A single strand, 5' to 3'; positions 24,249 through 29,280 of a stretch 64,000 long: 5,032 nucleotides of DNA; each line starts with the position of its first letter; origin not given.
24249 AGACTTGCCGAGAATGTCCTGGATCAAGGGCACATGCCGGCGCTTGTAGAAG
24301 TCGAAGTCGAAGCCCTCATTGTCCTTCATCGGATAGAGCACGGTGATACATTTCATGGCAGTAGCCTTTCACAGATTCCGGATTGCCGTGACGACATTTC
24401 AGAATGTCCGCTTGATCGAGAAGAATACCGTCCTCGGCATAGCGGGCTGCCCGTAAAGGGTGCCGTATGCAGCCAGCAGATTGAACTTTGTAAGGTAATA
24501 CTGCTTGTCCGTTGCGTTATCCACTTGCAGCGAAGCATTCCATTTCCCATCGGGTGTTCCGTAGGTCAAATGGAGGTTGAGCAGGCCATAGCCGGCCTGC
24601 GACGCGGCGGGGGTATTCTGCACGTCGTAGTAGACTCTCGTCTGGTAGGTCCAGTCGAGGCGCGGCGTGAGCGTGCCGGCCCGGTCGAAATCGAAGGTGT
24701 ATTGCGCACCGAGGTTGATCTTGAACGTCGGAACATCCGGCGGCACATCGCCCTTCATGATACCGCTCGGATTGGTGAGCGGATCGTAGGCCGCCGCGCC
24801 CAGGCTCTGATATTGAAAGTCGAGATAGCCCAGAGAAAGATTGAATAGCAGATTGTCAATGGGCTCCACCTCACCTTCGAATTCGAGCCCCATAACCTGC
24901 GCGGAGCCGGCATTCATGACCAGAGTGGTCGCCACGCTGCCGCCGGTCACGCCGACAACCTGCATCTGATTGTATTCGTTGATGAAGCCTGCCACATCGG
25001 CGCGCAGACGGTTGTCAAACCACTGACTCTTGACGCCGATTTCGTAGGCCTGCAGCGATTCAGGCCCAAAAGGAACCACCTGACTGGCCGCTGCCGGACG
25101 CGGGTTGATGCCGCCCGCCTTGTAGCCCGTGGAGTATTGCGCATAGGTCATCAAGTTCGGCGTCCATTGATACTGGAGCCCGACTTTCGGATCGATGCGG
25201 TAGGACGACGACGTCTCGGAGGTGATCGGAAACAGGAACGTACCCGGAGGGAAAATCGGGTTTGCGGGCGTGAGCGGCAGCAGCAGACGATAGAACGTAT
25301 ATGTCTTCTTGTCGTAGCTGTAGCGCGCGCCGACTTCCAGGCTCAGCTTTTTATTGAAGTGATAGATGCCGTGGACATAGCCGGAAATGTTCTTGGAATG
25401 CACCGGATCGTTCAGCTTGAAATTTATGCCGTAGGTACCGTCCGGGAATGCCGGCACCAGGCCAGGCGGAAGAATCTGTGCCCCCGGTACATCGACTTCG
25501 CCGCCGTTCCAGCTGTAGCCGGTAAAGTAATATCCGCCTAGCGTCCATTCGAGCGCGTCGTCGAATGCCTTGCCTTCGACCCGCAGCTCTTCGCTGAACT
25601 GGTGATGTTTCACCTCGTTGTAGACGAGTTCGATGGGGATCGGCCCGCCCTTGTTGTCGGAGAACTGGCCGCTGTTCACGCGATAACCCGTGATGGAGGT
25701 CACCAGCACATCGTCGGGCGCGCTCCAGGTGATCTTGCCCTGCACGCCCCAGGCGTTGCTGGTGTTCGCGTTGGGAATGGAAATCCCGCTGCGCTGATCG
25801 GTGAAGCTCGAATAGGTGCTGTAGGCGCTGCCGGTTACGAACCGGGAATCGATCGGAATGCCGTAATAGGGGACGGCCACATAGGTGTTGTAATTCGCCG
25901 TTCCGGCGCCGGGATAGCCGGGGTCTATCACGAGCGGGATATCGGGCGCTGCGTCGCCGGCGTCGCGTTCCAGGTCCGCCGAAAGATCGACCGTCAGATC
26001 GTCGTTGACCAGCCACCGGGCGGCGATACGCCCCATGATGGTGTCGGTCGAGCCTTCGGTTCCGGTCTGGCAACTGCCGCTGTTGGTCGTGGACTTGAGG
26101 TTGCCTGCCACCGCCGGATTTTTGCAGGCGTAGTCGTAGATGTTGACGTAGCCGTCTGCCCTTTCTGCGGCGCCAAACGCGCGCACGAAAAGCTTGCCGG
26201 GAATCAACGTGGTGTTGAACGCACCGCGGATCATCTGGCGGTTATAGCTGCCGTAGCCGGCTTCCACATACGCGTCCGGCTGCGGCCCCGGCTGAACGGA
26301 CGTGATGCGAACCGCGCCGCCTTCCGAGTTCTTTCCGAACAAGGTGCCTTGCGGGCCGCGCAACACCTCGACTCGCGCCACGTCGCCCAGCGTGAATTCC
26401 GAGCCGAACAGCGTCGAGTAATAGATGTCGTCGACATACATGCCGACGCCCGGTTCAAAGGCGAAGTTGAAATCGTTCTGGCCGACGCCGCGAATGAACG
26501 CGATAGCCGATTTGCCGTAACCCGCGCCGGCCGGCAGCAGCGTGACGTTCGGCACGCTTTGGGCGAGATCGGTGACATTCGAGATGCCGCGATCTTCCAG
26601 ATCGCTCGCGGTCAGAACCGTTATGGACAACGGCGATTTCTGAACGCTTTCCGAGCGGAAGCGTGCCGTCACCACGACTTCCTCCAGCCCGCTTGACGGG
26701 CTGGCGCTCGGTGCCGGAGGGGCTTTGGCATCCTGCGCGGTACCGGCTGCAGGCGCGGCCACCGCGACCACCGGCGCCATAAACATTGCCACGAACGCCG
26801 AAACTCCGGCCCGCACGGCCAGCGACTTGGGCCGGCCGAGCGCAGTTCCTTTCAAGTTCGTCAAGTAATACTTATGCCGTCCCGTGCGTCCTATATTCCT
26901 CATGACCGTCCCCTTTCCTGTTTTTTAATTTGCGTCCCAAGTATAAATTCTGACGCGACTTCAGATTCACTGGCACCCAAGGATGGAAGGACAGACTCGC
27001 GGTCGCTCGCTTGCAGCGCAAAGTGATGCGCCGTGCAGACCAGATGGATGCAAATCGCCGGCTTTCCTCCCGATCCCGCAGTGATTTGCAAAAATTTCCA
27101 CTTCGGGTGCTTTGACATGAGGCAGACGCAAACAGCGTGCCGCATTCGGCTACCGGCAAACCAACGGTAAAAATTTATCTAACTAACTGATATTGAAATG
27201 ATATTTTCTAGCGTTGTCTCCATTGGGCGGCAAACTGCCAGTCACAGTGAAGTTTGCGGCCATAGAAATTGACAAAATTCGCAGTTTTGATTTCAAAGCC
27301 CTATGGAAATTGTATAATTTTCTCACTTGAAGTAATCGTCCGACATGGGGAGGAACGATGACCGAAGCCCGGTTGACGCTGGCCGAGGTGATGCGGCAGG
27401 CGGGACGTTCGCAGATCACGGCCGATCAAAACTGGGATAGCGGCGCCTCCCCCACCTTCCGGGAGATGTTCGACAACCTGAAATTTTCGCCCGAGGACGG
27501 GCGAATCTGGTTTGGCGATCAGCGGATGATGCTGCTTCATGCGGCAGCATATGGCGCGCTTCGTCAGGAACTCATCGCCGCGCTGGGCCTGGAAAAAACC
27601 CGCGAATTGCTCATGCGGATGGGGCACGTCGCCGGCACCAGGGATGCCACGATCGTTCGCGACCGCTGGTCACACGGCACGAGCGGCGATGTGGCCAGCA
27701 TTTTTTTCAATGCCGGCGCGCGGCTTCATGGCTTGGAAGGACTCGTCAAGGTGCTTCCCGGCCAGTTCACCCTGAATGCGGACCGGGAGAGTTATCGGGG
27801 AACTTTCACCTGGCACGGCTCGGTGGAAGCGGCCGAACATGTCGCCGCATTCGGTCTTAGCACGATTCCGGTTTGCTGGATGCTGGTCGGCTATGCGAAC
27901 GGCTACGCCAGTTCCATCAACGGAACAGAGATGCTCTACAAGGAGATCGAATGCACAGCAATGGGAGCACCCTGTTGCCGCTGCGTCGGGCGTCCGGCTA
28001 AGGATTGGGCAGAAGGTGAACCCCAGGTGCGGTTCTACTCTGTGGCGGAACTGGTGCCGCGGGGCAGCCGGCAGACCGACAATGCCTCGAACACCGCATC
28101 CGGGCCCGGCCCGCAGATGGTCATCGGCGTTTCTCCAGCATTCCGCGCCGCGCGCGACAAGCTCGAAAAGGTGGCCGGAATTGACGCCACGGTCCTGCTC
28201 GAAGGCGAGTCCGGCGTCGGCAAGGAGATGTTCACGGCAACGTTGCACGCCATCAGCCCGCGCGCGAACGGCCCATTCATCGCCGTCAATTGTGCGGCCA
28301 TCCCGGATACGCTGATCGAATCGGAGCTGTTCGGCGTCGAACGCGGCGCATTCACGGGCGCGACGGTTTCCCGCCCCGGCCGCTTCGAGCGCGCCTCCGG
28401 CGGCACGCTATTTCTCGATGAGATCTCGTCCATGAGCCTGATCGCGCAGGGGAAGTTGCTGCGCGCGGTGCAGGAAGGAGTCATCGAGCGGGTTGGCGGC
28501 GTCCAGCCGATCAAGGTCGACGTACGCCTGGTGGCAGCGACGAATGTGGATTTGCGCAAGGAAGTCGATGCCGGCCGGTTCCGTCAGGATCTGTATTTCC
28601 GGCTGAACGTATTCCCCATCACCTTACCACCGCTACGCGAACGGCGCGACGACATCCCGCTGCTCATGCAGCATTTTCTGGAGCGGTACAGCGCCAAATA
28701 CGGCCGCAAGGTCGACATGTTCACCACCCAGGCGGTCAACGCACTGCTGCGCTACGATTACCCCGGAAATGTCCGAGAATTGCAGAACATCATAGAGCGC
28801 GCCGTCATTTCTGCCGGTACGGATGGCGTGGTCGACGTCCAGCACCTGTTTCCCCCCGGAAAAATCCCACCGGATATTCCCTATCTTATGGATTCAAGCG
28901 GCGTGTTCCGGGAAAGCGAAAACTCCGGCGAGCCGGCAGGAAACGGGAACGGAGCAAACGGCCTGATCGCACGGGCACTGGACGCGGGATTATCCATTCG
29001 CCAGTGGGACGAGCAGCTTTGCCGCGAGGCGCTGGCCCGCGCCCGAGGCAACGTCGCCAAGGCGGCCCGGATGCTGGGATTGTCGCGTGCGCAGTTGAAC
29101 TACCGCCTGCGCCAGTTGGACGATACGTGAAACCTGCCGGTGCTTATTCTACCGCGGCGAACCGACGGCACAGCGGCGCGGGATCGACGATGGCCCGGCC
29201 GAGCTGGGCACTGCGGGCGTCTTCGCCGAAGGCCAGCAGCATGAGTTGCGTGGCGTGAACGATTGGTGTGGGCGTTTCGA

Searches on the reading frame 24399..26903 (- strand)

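Call 8: search_protein_families(library=pfam, proteins=[window:24399-26903:-], max_evalue=0.00001)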
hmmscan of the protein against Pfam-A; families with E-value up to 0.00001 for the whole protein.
window:24399-26903:- (834 aa): 3 families
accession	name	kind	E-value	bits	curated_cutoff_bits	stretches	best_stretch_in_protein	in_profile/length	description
PF00593.30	TonB_dep_Rec_b-barrel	-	3.9e-40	139.5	27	1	328-796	11-435/436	TonB dependent receptor-like, beta-barrel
PF07715.20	Plug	-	5e-18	66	23.9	1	87-197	2-107/107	TonB-dependent Receptor Plug Domain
PF14905.12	OMP_b-brl_3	-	9e-08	32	27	0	614-829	215-405/408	Outer membrane protein beta-barrel family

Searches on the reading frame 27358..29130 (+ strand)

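Call 8: search_protein_families(library=pfam, proteins=[window:27358-29130:+], max_evalue=0.00001)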
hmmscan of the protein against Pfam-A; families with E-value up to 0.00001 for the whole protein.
window:27358-29130:+ (590 aa): 6 families
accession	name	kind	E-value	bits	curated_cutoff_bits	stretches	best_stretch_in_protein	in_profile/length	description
PF00158.32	Sigma54_activat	-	1.4e-66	223.8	20.2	1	256-421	2-167/168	Sigma-54 interaction domain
PF06505.16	XylR_N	-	1.1e-28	99.4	23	1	38-138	3-99/101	Activator of aromatic catabolism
PF25601.1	AAA_lid_14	-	3.8e-25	88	27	1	427-498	1-71/87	AAA+ ATPase lid domain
PF14532.12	Sigma54_activ_2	-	3.1e-17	63.5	25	1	256-426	1-138/138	Sigma-54 interaction domain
PF02954.25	HTH_8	-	3.5e-10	39.9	22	1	556-586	11-41/42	Bacterial regulatory protein, Fis family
PF02830.23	V4R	-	7.5e-09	36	31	1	153-212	2-61/62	V4R domain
